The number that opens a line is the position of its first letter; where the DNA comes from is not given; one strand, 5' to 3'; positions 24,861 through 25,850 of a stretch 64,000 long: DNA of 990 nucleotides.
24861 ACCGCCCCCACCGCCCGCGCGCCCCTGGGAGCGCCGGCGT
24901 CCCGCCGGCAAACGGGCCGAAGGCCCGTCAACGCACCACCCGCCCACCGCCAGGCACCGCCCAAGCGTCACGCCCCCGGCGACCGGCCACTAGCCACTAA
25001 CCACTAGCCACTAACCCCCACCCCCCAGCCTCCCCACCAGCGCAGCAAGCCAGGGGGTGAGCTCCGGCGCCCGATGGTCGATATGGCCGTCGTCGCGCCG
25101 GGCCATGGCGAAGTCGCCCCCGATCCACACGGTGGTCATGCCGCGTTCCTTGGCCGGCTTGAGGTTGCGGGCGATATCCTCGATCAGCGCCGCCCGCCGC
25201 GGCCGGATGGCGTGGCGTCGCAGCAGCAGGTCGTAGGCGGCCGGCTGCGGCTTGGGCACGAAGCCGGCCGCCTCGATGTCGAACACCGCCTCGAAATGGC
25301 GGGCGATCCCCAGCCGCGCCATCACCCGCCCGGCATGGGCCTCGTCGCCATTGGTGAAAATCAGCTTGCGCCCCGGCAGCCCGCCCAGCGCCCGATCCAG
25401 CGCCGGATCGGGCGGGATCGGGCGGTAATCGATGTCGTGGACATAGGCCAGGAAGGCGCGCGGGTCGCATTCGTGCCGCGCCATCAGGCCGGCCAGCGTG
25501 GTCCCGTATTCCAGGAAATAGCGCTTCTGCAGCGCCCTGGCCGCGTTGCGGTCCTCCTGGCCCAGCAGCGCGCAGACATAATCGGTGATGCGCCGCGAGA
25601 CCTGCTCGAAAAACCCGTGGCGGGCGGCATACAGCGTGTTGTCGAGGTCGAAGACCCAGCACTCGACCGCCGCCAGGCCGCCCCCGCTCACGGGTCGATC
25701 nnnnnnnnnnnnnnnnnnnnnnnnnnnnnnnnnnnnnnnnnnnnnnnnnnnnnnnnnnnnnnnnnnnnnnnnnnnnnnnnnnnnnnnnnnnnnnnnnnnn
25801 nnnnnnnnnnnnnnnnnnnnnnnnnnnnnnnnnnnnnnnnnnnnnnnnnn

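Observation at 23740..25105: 1.2-kb low-GC islet carrying a Panacea-domain gene plus a small membrane protein, bracketed by a duplicated 3' end of the nucleotidase gene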

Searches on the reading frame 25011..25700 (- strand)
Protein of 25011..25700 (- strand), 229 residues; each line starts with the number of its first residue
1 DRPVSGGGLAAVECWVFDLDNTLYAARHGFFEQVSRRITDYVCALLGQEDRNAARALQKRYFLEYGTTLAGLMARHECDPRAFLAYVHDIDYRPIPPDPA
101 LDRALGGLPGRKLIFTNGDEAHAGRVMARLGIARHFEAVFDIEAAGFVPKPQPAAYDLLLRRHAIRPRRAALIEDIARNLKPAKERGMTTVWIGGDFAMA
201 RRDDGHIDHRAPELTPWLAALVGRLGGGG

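Call 5: search_protein_families(library=pfam, proteins=[window:25011-25700:-], max_evalue=0.1)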
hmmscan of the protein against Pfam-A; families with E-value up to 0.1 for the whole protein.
window:25011-25700:- (229 aa): 3 families
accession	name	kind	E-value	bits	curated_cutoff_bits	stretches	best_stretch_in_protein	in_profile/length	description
PF00702.32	Hydrolase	-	4.7e-12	47.1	26.4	1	16-185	5-189/191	haloacid dehalogenase-like hydrolase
PF13419.12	HAD_2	-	9.3e-08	32.8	23.8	1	16-193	2-178/178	Haloacid dehalogenase-like hydrolase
PF13242.12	Hydrolase_like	-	0.0027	18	22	1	149-198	3-53/75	HAD-hyrolase-like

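Call 8: search_protein_families(library=ncbifam, proteins=[window:25011-25700:-], max_evalue=0.1)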
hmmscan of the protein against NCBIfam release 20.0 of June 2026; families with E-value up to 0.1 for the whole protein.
window:25011-25700:- (229 aa): 14 families
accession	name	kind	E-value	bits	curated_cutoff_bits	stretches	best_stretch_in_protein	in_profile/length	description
TIGR01993.1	Pyr-5-nucltdase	equivalog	2.5e-57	193.6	142.9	1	13-192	1-182/183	pyrimidine 5'-nucleotidase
TIGR01509.1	HAD-SF-IA-v3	subfamily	7.8e-17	61.9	29.4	1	15-193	2-154/154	HAD-IA family hydrolase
TIGR01428.1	HAD_type_II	equivalog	3.7e-10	40.2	125.4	1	112-193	110-190/197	haloacid dehalogenase type II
TIGR02253.1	CTE7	subfamily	7.7e-09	35.6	169.75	1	16-194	6-195/221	TIGR02253 family HAD-type hydrolase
TIGR02247.1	HAD-1A3-hyp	subfamily_domain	2.1e-07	30.9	125.4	1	125-192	128-194/211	epoxide hydrolase N-terminal domain-like phosphatase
TIGR02254.1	YjjG_YfnB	equivalog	5.9e-05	22.6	159.9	1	114-198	117-201/223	YjjG family noncanonical pyrimidine nucleotidase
NF008000.0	PRK10725.1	equivalog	0.00045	20.4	215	1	116-191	109-183/188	fructose-1-phosphate/6-phosphogluconate phosphatase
NF009695.0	PRK13222.1-2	equivalog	0.00076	19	225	1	114-191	115-191/226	phosphoglycolate phosphatase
TIGR01662.1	HAD-SF-IIIA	subfamily_domain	0.00086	19.4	44.6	1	142-193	78-138/141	HAD-IIIA family hydrolase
TIGR02009.1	PGMB-YQAB-SF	subfamily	0.0046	17.2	153.35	1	121-192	115-185/186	beta-phosphoglucomutase family hydrolase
NF053830.1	RUBPPhHalo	equivalog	0.026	14.1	330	0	127-201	137-211/234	ribulose-1,5-bisphosphate 5-phosphatase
TIGR01990.1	bPGM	equivalog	0.042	13.8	189.4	1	123-194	117-187/187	beta-phosphoglucomutase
TIGR02252.1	DREG-2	subfamily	0.043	13.6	155.2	1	124-192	135-203/203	HAD hydrolase, REG-2-like, family IA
TIGR01454.1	AHBA_synth_RP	hypoth_equivalog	0.049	13.3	246.65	1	116-191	98-172/205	AHBA synthesis associated protein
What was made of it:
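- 25011..25691 (-): Intact pyrimidine 5'-nucleotidase (HAD) gene, 226 aa. Its GTG start overlaps the argB stop. Its 3' end (25015-25105) is the other copy of the repeat. TIGR01993 at 193.6 bits against a cutoff of 142.9 (call 8).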

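Call 30: find_related_loci(query=window:25011-25700:-, collection=genome_contigs, flank=10000)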
Query window:25011-25700:- (229 aa) in genome_contigs; peptide patterns used: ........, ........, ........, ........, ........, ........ (x = any residue, [..] = any of these).
492 stretches matched a pattern; 396 encode a relative of the query (tblastn E <= 1e-3); the best 80 are kept; 80 distinct loci.
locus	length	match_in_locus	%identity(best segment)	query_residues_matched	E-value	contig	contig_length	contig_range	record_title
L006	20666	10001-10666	77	1-222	1e-103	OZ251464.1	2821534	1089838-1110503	MAG: Alphaproteobacteria bacterium isolate 6f72c6ff-155a-453e-af39-75dfec601056 genome assembly, chromosome: 1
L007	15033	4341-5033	67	1-228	4e-95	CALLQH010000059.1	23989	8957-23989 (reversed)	MAG TPA_asm: uncultured bacterium isolate SRR6227243_bin.5_CONCOCT_v1.1_MAG genome assembly, contig: ERZ795105.1955, who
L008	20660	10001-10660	69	9-227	6e-95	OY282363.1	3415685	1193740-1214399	MAG: uncultured Alphaproteobacteria bacterium genome assembly, chromosome: 1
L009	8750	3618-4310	67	1-228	3e-94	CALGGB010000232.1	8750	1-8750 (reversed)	MAG TPA_asm: uncultured Rhodospirillaceae bacterium isolate ERR2206780_bin.111_CONCOCT_v1.1_MAG genome assembly, contig:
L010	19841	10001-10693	66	1-228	5e-93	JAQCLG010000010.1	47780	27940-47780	MAG: Proteobacteria bacterium isolate casp40-mb.99 NODE_1730_length_47780_cov_0.103291, whole genome shotgun sequence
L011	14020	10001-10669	61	7-228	4e-82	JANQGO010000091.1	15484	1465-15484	MAG: Alphaproteobacteria bacterium isolate PL23b_bin.48 k99_1179661, whole genome shotgun sequence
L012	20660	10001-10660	62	4-227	2e-80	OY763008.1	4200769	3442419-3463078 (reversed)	MAG: Alphaproteobacteria bacterium isolate c3f7fb18-987a-4481-a40f-6ef58412cdbb genome assembly, chromosome: 1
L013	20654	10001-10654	60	12-228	2e-80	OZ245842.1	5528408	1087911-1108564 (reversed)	MAG: Alphaproteobacteria bacterium isolate 8fa29e53-599d-4395-9acb-6f40a3095647 genome assembly, chromosome: 1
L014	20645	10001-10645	60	5-218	5e-78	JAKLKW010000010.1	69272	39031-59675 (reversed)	MAG: Alphaproteobacteria bacterium isolate MAG.417 MAG.417-scaffold_544, whole genome shotgun sequence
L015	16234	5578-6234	57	9-225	7e-75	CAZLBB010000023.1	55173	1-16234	MAG TPA_asm: uncultured Rhodospirillaceae bacterium isolate binchicken_co130_47 genome assembly, contig: NODE_902_length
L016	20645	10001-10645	57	9-222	3e-72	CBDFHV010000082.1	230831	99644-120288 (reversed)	MAG: Rhodospirillales bacterium isolate fdb9ddf0-d161-4023-a233-fb38a48c8877 genome assembly, contig: contig_82, whole g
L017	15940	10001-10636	57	9-219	3e-72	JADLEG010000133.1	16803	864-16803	MAG: Alphaproteobacteria bacterium isolate SJ314 c_000000609887, whole genome shotgun sequence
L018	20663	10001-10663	56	4-223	9e-72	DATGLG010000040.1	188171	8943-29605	MAG TPA_asm: Alphaproteobacteria bacterium isolate SMAG_U9880 k141_270069, whole genome shotgun sequence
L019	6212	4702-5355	54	2-220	1e-71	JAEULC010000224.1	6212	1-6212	MAG: Rhodospirillales bacterium isolate new MAG-111 k141_660156, whole genome shotgun sequence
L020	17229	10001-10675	57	9-226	7e-71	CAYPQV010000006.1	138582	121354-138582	MAG TPA_asm: uncultured Hyphomicrobiales bacterium isolate SRP287051_co2_181 genome assembly, contig: NODE_229_length_13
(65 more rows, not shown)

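Call 55: find_related_loci(query=window:25011-25700:-, collection=metagenome_contigs, flank=4000)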
Query window:25011-25700:- (229 aa) in metagenome_contigs; peptide patterns used: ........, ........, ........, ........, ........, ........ (x = any residue, [..] = any of these).
600 stretches matched a pattern (row limit reached: there are more); 516 encode a relative of the query (tblastn E <= 1e-3); the best 80 are kept; 80 distinct loci.
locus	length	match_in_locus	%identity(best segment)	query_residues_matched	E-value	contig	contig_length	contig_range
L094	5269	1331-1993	66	9-228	2e-92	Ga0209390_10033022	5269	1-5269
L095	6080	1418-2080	66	9-228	2e-92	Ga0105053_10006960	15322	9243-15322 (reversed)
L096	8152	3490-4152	66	9-228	2e-92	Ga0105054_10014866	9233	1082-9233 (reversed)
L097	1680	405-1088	61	1-225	5e-95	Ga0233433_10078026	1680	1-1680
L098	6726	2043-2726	60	1-225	3e-86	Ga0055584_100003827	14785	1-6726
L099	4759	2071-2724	62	9-225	2e-85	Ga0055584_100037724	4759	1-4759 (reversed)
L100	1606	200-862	61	9-228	4e-89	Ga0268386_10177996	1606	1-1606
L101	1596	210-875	61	5-225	9e-88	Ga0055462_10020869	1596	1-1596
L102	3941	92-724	58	9-218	8e-75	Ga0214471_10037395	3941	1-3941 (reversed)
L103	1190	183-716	66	50-225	1e-79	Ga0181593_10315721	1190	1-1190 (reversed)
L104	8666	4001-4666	57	9-223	1e-73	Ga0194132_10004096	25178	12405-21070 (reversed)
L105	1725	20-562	66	50-228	1e-76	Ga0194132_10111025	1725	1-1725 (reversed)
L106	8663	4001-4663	57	9-222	4e-73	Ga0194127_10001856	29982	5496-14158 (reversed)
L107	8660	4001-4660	50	3-221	2e-72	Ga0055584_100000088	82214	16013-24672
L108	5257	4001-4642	57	9-221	2e-72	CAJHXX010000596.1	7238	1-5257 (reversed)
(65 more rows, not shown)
